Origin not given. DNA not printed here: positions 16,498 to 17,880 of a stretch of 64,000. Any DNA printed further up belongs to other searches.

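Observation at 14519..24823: Compact thiopeptide-like azole/dehydroamino-acid RiPP cluster with a non-standard enzyme complement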

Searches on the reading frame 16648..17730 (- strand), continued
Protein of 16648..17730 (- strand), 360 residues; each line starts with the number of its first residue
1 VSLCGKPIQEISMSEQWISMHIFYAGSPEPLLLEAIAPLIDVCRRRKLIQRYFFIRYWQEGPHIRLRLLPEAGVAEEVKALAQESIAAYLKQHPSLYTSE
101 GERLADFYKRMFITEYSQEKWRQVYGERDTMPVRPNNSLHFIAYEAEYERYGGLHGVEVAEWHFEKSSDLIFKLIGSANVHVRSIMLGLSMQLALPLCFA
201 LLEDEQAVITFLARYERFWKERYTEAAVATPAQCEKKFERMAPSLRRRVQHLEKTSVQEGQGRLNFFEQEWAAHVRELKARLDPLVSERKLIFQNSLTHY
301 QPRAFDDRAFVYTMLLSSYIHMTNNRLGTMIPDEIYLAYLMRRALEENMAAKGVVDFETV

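Call 55: search_solved_structures(query=A2, max_evalue=0.00001, show_alignments=5)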
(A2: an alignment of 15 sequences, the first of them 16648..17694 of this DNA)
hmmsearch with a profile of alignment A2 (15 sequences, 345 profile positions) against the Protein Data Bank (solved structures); distinct sequences matched with E-value up to 0.00001: 6.
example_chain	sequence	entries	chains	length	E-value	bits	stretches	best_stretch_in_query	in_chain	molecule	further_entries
5wa3_A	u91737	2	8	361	6e-12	48.2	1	5-100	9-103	Pyridine synthase TbtD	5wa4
7cww_A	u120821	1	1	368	2.9e-10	42.7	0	127-286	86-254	TsrE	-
9g04_A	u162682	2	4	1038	5.4e-09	38.5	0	4-62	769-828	Thiopeptide-type bacteriocin biosynthesis domain containing protein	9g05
5ehk_A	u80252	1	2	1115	1.5e-08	37.1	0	133-168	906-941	Lantibiotic dehydratase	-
4wd9_A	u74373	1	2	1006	1.5e-06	30.5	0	129-166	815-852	Nisin biosynthesis protein NisB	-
6m7y_A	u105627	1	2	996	2.1e-06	30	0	129-166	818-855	Nisin biosynthesis protein NisB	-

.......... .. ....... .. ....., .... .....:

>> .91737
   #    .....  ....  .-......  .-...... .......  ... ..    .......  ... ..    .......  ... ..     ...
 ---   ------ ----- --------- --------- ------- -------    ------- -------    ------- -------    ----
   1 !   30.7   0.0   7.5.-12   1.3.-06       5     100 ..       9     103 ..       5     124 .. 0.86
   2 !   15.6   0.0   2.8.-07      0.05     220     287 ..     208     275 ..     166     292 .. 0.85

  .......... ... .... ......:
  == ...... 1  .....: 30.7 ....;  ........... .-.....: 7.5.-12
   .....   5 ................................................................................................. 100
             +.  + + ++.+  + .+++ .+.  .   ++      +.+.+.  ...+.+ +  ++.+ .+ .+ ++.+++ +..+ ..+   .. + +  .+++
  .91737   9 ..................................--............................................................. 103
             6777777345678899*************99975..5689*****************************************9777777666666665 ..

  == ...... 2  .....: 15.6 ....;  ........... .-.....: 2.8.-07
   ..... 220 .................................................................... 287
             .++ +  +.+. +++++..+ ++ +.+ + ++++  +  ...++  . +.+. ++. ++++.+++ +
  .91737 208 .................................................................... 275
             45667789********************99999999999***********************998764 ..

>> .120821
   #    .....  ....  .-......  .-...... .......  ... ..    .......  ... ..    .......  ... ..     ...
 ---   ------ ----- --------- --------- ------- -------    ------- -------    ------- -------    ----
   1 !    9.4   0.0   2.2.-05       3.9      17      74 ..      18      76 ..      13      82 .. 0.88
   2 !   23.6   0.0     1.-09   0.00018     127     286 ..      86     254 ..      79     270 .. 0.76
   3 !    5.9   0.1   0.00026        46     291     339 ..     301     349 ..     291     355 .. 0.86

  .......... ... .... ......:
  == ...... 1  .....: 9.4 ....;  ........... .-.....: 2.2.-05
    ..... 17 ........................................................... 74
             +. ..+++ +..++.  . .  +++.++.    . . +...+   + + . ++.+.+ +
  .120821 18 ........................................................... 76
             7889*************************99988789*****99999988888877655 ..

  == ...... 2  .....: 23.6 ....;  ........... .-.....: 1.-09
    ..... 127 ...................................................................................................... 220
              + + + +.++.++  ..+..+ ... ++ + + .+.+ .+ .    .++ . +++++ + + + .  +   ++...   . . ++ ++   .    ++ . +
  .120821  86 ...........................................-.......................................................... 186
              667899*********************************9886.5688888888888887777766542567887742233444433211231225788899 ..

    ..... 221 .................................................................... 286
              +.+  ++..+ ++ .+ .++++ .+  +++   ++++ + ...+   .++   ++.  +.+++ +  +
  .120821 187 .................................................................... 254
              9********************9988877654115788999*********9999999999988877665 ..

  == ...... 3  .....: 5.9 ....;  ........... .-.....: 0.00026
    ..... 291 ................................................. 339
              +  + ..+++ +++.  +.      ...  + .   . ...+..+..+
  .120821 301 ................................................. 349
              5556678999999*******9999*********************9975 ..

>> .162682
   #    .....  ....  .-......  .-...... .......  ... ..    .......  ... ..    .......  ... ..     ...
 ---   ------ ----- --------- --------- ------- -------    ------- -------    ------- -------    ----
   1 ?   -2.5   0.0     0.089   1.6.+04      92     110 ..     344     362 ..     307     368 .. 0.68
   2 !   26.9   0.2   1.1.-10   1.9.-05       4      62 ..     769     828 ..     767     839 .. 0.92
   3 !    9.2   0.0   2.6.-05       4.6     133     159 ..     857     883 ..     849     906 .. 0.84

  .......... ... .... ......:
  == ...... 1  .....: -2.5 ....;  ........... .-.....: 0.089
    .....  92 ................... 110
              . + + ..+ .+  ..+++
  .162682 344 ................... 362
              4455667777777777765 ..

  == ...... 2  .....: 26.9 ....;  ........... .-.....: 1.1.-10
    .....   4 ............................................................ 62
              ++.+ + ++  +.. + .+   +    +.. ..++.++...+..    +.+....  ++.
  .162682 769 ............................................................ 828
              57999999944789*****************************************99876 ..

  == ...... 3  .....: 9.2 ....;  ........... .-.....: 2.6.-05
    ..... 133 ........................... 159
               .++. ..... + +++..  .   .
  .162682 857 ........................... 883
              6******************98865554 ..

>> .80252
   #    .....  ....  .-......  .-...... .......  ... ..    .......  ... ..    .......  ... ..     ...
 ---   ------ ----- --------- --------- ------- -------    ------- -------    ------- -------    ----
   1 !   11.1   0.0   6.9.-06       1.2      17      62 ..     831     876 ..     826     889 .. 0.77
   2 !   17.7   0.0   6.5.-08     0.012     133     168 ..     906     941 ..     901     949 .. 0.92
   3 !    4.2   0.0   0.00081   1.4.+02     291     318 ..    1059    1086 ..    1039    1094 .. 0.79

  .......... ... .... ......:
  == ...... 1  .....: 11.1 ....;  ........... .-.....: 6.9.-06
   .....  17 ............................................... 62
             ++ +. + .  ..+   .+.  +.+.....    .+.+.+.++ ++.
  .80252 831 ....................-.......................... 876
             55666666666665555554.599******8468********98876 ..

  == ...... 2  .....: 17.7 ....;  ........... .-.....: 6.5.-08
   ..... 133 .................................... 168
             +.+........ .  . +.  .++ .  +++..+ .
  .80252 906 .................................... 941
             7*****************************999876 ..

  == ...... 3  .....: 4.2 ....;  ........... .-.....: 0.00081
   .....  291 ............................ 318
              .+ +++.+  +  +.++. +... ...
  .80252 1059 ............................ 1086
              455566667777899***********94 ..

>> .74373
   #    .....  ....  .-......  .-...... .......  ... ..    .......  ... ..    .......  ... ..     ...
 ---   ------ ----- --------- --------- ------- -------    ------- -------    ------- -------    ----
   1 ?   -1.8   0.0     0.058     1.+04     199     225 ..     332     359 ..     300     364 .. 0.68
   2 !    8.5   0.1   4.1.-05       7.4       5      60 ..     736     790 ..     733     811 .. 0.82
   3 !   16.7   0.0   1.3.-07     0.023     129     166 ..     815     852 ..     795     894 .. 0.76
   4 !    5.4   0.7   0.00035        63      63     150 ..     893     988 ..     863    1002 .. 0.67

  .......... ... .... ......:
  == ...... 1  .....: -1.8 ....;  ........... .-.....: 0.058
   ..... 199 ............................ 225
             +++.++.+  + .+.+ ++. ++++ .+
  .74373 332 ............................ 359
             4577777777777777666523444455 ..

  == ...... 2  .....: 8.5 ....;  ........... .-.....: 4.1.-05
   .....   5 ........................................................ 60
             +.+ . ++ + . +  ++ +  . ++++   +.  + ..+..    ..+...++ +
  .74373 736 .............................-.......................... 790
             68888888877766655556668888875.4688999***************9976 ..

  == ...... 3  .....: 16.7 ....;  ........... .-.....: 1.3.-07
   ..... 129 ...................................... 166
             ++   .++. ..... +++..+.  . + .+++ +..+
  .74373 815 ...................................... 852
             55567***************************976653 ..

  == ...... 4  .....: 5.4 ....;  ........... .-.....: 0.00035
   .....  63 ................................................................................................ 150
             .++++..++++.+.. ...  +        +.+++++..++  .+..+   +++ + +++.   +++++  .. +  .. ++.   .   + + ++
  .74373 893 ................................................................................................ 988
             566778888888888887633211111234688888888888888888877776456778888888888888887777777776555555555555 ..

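Call 56: find_encoding_contigs(protein=P0001, flank=5000, max_places=3)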
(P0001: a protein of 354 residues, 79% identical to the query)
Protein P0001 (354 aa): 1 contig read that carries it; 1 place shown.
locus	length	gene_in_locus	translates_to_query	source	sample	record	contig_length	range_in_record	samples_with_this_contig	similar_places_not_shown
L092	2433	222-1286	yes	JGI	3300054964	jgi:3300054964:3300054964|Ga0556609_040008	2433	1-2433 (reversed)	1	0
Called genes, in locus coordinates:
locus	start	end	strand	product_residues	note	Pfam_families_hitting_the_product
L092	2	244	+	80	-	?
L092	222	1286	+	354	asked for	PF14028:Lant_dehydr_C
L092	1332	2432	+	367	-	?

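Call 57: find_encoding_contigs(protein=P0003, flank=6000, max_places=3)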
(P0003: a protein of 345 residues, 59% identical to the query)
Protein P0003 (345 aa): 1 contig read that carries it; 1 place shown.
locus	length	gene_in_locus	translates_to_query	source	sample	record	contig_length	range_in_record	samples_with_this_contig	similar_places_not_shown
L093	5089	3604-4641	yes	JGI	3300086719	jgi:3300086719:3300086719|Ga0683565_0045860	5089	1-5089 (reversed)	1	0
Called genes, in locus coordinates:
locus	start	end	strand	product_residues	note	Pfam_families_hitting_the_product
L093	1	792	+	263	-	?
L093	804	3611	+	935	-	PF04738:Lant_dehydr_N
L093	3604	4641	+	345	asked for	PF14028:Lant_dehydr_C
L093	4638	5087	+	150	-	?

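Call 58: find_encoding_contigs(protein=P0002, flank=5000, max_places=3)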
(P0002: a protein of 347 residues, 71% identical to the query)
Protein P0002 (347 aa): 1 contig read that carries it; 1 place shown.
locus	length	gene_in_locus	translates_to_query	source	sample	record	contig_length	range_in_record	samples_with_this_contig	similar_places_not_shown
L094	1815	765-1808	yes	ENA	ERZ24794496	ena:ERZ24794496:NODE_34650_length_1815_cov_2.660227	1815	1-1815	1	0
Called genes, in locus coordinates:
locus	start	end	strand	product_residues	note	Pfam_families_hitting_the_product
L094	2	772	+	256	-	?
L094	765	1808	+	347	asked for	PF14028:Lant_dehydr_C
